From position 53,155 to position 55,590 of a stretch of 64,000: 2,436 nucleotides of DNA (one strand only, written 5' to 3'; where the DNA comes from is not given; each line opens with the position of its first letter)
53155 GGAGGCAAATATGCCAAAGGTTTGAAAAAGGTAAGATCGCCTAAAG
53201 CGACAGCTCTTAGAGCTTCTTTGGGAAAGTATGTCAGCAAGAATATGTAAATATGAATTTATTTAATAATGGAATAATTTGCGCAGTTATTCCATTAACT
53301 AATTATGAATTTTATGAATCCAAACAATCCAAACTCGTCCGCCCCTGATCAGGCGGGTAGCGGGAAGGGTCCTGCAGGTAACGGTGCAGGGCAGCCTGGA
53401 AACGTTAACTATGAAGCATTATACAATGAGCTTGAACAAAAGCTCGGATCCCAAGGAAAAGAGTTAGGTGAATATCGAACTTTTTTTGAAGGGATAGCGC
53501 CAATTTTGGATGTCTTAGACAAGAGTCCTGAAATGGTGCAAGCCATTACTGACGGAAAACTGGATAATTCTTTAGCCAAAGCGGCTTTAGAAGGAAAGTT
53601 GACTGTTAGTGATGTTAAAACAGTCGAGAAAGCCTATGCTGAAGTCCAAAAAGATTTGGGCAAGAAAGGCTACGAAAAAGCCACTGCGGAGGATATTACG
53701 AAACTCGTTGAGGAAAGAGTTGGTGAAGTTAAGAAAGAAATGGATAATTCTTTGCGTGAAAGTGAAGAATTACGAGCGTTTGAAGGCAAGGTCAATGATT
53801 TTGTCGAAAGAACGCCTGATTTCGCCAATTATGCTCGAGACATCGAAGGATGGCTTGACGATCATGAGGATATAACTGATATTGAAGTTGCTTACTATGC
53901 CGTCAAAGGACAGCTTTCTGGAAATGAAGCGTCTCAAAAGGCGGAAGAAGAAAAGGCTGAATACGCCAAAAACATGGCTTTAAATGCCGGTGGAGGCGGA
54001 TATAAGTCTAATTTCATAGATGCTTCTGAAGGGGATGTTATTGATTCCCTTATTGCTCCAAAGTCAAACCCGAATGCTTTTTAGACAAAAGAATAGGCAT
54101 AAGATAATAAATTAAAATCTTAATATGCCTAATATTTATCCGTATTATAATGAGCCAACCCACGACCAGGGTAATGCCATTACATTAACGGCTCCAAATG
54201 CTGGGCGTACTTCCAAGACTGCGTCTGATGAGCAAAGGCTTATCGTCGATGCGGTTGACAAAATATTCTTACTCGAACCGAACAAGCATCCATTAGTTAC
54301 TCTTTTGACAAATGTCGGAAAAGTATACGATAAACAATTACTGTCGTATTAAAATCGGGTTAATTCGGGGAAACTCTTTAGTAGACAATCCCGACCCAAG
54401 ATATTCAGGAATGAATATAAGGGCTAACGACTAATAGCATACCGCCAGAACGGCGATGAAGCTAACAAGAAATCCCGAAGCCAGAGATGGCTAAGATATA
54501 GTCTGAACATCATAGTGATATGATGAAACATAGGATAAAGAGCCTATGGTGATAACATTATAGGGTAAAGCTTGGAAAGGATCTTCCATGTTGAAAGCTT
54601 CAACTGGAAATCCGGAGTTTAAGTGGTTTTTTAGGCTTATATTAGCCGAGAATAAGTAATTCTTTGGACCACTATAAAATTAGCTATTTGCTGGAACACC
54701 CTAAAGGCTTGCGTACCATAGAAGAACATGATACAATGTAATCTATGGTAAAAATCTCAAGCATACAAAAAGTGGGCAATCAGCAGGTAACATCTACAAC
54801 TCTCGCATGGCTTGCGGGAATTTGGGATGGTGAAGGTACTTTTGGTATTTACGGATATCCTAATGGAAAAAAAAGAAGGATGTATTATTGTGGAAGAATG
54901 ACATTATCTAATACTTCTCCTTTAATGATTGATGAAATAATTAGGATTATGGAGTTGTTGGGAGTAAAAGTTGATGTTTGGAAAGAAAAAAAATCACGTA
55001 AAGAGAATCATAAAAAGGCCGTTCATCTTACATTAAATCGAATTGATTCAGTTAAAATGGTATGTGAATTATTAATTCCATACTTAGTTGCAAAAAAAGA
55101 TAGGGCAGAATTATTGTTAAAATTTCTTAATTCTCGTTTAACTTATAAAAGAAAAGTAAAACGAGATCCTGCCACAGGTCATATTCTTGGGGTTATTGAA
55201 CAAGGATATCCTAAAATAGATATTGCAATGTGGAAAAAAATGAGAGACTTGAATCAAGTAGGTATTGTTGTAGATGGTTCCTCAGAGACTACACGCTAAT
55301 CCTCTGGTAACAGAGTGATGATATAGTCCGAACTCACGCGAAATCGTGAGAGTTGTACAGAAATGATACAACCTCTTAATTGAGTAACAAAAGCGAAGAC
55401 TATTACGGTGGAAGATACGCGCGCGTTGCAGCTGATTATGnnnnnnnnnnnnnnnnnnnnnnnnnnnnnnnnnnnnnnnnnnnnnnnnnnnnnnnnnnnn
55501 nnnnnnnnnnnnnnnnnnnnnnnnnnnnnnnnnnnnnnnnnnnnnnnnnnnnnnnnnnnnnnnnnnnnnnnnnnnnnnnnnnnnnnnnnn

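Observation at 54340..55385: Group I intron with a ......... homing endonuclease splitting the major capsid protein gene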

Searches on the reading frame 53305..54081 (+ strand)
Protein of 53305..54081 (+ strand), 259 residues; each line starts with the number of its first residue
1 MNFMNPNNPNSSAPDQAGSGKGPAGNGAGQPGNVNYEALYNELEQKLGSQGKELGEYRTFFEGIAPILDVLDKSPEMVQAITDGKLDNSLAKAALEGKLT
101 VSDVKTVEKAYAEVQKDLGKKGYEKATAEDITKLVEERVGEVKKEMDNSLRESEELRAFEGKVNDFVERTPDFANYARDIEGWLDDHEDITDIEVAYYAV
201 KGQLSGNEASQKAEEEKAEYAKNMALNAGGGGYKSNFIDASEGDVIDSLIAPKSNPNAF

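Call 4: search_protein_families(library=pfam, proteins=[window:53305-54081:+], max_evalue=0.01)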
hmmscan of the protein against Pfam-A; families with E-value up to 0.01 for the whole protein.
window:53305-54081:+ (259 aa): 1 family
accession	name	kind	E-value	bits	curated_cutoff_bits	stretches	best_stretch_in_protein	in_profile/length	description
PF03477.21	ATP-cone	-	0.0023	18.9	25.8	1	82-138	14-66/88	ATP cone domain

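Call 5: search_protein_families(library=phrogs, proteins=[window:53305-54081:+], max_evalue=0.01)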
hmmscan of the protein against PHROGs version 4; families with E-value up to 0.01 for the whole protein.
window:53305-54081:+ (259 aa): 0 families

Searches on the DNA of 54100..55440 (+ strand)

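Call 7: search_dna_similar(query=window:54100-55400:+, collection=phages, mode=distant, max_rows=25)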
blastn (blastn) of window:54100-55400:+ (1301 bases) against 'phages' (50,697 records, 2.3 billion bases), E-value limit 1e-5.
Records with a match: 4; places in all: 4; records where one place covers at least 80% of the query: 0.
Best place of each record, by identity: 80-90% 4.
By first word of the organism name: Lactobacillus 2; uncultured 2.
By host as written in the record: Lactobacillus delbrueckii subsp. lactis 2; - 2.
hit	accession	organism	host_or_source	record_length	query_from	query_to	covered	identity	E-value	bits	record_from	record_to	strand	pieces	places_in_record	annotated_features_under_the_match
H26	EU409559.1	Lactobacillus phage JCL1032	Lactobacillus delbrueckii subsp. lactis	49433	396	466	5%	81.7%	3e-8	67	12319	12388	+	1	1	putative tape measure protein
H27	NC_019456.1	Lactobacillus phage JCL1032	Lactobacillus delbrueckii subsp. lactis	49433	396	466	5%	81.7%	3e-8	67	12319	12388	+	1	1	tail tape measure protein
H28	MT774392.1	uncultured phage cr128_1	human feces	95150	394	462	5%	81.2%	4e-7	64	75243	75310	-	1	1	none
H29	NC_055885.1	uncultured phage cr128_1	human feces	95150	394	462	5%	81.2%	4e-7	64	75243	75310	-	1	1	none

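Call 11: search_rna_families(source=window, start=54560, end=55440, threshold=evalue, max_evalue=10, show_alignments=3)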
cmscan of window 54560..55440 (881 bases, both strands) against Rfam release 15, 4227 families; matches with E-value up to 10: 5.
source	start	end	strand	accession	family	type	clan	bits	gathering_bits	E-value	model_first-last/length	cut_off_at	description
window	55060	55350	+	RF00028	Intron_gpI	Intron;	-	29.6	50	1.7e-05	1-253/253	no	Group I catalytic intron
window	54858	54935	+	RF00474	snosnR57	Gene; snRNA; snoRNA; CD-box;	-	18.6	50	9.8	1-95/95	no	Small nucleolar RNA snR57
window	54575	54673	+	RF00125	IS128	Gene; sRNA;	-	18.5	80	0.33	1-209/209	no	IS128 RNA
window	54673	54713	-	RF01232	snoR442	Gene; snRNA; snoRNA; CD-box;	-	15.6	50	2.3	1-46/46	no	Small nucleolar RNA R442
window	54610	54825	+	RF00028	Intron_gpI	Intron;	-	15.2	50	0.37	1-253/253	no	Group I catalytic intron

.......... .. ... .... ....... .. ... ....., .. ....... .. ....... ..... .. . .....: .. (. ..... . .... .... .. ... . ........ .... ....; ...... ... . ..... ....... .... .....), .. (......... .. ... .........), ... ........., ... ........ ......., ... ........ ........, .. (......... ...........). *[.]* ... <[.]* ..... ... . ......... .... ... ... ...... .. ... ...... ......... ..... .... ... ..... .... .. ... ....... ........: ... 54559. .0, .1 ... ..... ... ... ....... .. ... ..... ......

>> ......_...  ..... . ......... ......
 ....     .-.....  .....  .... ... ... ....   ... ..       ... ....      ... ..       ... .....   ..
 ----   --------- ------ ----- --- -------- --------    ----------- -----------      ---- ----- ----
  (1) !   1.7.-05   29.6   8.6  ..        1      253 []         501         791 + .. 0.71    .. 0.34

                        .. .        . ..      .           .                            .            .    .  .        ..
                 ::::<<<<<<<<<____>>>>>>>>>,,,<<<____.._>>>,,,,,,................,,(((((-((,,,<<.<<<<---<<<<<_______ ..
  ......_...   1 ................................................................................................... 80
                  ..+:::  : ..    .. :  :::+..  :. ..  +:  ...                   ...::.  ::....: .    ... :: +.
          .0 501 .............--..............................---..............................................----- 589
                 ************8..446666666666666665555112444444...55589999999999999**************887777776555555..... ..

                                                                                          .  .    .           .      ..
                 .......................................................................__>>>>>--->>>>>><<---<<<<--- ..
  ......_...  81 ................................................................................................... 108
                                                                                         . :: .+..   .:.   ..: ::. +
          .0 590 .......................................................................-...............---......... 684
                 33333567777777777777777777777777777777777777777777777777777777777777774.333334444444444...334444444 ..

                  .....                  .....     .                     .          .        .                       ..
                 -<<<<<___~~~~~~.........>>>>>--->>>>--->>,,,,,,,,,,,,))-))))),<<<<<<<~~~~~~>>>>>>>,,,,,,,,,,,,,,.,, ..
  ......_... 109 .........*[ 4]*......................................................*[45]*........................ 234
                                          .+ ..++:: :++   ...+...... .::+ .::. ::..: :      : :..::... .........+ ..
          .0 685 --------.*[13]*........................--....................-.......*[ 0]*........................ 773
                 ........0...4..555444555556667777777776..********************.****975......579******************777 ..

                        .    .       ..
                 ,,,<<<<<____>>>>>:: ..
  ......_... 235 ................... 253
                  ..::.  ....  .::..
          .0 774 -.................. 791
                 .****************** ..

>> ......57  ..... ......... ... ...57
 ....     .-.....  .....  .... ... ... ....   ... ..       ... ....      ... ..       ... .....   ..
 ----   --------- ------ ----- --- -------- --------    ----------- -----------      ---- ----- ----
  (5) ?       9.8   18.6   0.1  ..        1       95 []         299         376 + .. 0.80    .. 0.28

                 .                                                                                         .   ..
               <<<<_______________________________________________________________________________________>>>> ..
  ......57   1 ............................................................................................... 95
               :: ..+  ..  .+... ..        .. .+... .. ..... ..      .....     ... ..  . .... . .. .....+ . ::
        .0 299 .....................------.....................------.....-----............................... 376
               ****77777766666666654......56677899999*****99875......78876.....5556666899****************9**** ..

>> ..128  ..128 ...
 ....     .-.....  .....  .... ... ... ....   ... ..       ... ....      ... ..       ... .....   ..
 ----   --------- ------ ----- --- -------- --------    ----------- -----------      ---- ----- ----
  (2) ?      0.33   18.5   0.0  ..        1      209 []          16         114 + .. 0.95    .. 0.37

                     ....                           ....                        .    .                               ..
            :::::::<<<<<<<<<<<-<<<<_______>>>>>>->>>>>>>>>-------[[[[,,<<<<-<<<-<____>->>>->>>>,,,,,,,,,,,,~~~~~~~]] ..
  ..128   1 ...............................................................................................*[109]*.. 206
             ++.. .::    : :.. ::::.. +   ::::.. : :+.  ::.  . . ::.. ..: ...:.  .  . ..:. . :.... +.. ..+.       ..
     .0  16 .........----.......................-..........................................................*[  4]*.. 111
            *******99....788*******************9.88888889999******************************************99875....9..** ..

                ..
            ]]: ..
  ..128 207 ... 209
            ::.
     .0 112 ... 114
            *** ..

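Call 34: search_rna_families(sources=[L027, L028, L030, L031, L032, L033, L034, L035, L036, L040, L041, L042, L043], threshold=evalue, max_evalue=0.01)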
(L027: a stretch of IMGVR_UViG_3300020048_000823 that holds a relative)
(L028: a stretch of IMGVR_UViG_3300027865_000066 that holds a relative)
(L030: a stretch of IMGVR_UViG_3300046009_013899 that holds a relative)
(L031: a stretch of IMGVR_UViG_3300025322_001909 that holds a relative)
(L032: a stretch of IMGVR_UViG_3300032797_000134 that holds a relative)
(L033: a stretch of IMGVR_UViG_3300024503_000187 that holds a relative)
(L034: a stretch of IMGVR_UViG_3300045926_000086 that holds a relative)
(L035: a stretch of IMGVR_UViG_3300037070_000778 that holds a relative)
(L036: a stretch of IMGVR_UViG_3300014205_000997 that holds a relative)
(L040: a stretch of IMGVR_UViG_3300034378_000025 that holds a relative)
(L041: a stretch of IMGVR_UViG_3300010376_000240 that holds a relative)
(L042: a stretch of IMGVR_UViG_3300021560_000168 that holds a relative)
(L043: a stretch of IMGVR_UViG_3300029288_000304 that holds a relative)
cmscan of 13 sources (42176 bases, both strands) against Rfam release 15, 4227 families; matches with E-value up to 0.01: 11.
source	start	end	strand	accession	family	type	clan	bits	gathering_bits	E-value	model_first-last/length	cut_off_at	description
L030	1118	1372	+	RF00028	Intron_gpI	Intron;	-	87.9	50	3e-21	1-253/253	no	Group I catalytic intron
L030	12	263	+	RF00028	Intron_gpI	Intron;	-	84.8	50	2.5e-20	1-253/253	no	Group I catalytic intron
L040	2535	2762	+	RF00028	Intron_gpI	Intron;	-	41.1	50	3.1e-07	1-253/253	no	Group I catalytic intron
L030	1768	2100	+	RF00028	Intron_gpI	Intron;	-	37.6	50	3.6e-06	1-253/253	no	Group I catalytic intron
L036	1782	2009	+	RF00028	Intron_gpI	Intron;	-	34.5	50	2.9e-05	1-253/253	no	Group I catalytic intron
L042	1830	2042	+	RF00028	Intron_gpI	Intron;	-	32.3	50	0.00013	1-253/253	no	Group I catalytic intron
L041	1830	2039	+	RF00028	Intron_gpI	Intron;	-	31.8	50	0.00019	1-253/253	no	Group I catalytic intron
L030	912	1048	+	RF00028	Intron_gpI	Intron;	-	31.7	50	0.0002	1-253/253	no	Group I catalytic intron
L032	1700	2034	+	RF00028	Intron_gpI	Intron;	-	30.8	50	0.00038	1-253/253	no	Group I catalytic intron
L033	1792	2016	+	RF00028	Intron_gpI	Intron;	-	30.5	50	0.00047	1-253/253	no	Group I catalytic intron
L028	1781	2042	+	RF00028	Intron_gpI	Intron;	-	26.6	50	0.0068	1-253/253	no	Group I catalytic intron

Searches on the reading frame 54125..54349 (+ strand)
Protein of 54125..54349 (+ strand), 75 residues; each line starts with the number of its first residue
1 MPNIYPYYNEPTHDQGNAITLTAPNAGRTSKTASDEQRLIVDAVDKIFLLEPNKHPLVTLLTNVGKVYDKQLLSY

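Call 4: search_protein_families(library=pfam, proteins=[window:54125-54349:+], max_evalue=0.01)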
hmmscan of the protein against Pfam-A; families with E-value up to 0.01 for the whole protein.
window:54125-54349:+ (75 aa): 0 families

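Call 5: search_protein_families(library=phrogs, proteins=[window:54125-54349:+], max_evalue=0.01)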
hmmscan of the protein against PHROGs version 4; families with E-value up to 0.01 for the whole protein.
window:54125-54349:+ (75 aa): 0 families
